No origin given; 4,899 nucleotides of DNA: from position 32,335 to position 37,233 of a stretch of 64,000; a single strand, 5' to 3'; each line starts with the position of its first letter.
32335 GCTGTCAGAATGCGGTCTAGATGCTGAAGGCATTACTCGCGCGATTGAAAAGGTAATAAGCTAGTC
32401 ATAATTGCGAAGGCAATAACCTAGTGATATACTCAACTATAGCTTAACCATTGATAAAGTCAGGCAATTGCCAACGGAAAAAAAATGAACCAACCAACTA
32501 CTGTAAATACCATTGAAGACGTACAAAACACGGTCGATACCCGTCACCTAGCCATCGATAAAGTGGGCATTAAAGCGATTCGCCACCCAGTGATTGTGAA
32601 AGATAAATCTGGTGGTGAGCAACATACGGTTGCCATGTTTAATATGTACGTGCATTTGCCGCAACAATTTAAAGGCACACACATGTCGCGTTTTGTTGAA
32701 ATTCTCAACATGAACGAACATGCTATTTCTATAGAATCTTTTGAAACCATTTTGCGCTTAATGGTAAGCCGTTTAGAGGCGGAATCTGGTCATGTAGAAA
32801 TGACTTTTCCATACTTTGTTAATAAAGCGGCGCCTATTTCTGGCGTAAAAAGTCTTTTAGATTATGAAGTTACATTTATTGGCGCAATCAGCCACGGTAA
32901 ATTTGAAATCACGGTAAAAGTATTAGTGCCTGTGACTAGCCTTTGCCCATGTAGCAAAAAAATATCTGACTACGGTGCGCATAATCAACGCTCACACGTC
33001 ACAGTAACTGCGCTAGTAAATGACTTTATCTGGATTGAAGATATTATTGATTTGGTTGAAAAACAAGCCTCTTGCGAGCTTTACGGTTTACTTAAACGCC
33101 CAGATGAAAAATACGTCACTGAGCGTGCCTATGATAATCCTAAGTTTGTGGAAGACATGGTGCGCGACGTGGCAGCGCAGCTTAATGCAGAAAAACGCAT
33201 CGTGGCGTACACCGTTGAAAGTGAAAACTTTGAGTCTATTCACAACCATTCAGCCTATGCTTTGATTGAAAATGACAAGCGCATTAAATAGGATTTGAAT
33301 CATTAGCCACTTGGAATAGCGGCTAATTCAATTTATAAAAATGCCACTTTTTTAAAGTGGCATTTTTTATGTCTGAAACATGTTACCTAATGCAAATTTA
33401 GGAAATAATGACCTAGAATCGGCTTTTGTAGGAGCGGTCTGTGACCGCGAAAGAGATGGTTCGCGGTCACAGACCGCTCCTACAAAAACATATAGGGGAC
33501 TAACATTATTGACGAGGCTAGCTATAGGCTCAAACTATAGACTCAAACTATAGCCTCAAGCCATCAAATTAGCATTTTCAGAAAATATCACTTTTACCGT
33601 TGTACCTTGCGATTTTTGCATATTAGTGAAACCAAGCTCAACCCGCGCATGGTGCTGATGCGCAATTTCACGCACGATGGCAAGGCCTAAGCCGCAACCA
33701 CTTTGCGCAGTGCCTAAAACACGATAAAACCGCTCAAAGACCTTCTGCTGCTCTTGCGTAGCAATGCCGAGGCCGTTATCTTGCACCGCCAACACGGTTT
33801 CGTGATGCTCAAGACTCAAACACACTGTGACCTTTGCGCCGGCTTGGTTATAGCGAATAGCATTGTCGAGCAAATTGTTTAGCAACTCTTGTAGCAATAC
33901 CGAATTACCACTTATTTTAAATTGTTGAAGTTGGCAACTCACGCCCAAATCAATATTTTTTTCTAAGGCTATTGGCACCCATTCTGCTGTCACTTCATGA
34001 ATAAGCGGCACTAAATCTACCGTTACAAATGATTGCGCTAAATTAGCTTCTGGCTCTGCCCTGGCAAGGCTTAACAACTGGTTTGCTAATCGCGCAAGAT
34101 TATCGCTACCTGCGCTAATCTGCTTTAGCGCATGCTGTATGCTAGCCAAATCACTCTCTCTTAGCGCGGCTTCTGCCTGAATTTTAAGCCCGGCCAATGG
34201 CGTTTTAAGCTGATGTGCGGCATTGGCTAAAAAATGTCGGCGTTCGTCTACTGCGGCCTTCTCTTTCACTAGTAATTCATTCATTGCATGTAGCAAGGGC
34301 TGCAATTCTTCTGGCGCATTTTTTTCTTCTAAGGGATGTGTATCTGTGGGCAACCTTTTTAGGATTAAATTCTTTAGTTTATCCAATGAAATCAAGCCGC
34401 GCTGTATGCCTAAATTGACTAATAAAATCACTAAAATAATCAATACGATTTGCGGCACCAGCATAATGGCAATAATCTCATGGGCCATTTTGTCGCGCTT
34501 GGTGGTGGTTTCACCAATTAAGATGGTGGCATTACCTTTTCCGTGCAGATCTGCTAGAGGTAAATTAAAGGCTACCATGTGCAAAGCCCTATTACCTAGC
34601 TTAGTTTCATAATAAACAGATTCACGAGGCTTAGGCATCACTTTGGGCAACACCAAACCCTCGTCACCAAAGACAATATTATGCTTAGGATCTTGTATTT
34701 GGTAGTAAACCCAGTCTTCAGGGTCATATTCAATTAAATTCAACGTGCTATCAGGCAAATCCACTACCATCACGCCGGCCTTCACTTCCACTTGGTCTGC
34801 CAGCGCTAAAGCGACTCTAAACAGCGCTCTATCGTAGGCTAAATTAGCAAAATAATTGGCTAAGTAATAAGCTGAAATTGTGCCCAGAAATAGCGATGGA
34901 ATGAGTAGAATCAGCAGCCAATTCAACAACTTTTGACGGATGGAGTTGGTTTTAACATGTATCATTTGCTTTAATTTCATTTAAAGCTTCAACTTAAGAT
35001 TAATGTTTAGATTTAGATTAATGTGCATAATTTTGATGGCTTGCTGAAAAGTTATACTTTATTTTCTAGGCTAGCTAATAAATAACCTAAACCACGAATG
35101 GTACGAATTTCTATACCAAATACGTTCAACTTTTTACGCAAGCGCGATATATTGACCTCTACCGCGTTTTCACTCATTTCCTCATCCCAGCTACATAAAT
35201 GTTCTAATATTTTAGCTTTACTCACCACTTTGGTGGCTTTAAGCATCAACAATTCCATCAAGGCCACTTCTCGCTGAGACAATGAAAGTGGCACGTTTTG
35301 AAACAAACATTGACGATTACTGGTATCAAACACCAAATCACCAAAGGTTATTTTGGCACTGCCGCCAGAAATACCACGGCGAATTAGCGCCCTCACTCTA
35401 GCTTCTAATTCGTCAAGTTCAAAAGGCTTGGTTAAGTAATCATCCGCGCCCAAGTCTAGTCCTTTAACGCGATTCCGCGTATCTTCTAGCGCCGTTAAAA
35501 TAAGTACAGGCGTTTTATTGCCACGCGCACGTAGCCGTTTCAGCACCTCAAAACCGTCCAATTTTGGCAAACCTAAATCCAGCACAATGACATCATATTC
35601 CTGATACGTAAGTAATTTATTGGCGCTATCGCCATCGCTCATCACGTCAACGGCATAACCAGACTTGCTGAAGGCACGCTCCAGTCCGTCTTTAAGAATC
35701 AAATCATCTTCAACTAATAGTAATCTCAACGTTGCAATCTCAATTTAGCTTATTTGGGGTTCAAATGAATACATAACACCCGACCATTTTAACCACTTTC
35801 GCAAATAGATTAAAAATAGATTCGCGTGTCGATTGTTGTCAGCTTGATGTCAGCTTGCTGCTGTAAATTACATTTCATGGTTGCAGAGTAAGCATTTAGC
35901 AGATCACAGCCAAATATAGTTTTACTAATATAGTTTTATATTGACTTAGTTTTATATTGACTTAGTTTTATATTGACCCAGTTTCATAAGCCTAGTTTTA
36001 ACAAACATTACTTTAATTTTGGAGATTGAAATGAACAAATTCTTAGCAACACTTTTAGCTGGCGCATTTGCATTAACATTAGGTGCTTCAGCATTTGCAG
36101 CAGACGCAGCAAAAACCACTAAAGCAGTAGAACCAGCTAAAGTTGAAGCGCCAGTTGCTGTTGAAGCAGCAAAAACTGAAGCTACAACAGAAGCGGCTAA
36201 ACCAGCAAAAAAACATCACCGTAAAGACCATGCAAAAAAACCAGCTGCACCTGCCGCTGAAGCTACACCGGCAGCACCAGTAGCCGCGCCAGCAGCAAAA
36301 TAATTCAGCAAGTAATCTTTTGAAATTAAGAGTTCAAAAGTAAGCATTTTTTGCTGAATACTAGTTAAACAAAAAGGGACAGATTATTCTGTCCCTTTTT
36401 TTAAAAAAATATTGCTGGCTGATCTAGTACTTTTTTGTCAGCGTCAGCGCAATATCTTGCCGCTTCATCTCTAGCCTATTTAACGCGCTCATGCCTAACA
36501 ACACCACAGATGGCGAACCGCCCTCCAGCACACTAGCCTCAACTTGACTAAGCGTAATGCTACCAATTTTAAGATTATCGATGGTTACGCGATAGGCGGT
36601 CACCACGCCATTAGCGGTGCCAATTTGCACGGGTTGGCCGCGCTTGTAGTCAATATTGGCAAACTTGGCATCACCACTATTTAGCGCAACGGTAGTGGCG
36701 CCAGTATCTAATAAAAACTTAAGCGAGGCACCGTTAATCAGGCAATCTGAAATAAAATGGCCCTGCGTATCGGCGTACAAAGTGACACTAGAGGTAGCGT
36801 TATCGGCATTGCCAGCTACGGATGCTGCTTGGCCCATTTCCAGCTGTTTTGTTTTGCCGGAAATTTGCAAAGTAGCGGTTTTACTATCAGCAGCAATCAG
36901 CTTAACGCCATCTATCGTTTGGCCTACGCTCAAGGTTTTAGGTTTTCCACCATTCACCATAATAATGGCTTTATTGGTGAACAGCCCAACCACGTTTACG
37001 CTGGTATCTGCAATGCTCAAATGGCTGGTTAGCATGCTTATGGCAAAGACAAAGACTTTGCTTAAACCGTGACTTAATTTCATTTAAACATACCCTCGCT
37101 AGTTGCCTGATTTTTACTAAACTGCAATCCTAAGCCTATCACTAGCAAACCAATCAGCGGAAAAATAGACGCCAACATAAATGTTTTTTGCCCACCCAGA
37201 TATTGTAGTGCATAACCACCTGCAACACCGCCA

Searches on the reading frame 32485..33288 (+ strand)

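Call 59: search_protein_families(library=pfam, proteins=[window:32485-33288:+], max_evalue=0.00001)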
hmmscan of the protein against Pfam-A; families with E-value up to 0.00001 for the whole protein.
window:32485-33288:+ (268 aa): 1 family
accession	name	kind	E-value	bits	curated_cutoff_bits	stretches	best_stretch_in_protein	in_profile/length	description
PF02649.19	GCHY-1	-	2.4e-100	335.8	25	1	11-259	2-260/260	Type I GTP cyclohydrolase folE2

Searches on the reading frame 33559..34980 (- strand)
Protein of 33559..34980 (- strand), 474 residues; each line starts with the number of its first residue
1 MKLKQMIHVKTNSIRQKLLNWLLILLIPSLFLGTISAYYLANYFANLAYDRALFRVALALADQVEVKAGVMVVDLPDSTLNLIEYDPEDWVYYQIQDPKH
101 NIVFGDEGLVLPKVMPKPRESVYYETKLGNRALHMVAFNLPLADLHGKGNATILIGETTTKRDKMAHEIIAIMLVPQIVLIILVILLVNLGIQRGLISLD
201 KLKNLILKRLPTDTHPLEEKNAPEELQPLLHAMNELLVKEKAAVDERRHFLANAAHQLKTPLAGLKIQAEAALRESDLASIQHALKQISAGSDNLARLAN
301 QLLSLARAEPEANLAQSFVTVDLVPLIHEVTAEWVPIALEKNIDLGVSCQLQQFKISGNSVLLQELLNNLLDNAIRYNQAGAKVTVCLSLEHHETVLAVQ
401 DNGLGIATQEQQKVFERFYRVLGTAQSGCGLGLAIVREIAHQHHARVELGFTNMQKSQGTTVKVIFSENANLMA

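Call 61: search_protein_families(library=pfam, proteins=[window:33559-34980:-], max_evalue=0.00001)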
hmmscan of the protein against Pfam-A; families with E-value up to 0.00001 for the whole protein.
window:33559-34980:- (474 aa): 3 families
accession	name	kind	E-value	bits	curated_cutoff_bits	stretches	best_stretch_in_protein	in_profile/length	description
PF08521.16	2CSK_N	-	2.3e-30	105.9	23.2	1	32-169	7-140/140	Two-component sensor kinase N-terminal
PF02518.31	HATPase_c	-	3.1e-22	79.6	26.4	1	359-466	2-107/111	Histidine kinase-, DNA gyrase B-, and HSP90-like ATPase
PF00512.31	HisKA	-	1.5e-11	44.6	26.9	1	247-310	2-65/66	His Kinase A (phospho-acceptor) domain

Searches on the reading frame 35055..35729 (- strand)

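Call 59: search_protein_families(library=pfam, proteins=[window:35055-35729:-], max_evalue=0.00001)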
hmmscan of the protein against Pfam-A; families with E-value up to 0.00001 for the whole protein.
window:35055-35729:- (225 aa): 2 families
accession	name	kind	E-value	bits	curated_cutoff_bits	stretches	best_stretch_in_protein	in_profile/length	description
PF00072.30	Response_reg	-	1.1e-29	103.2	30.2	1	4-113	2-111/111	Response regulator receiver domain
PF00486.34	Trans_reg_C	-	3.9e-19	68.9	26.2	1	147-218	3-77/77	Transcriptional regulatory protein, C terminal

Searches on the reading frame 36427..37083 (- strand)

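Call 59: search_protein_families(library=pfam, proteins=[window:36427-37083:-], max_evalue=0.00001)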
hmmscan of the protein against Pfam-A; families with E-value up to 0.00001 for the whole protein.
window:36427-37083:- (219 aa): 2 families
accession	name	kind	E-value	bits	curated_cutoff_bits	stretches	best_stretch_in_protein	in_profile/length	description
PF13975.11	gag-asp_proteas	-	1.4e-26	93.3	28.2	1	113-203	2-92/92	gag-polyprotein putative aspartyl protease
PF13650.11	Asp_protease_2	-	2.5e-21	76.6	24.3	1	114-199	3-89/90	Aspartyl protease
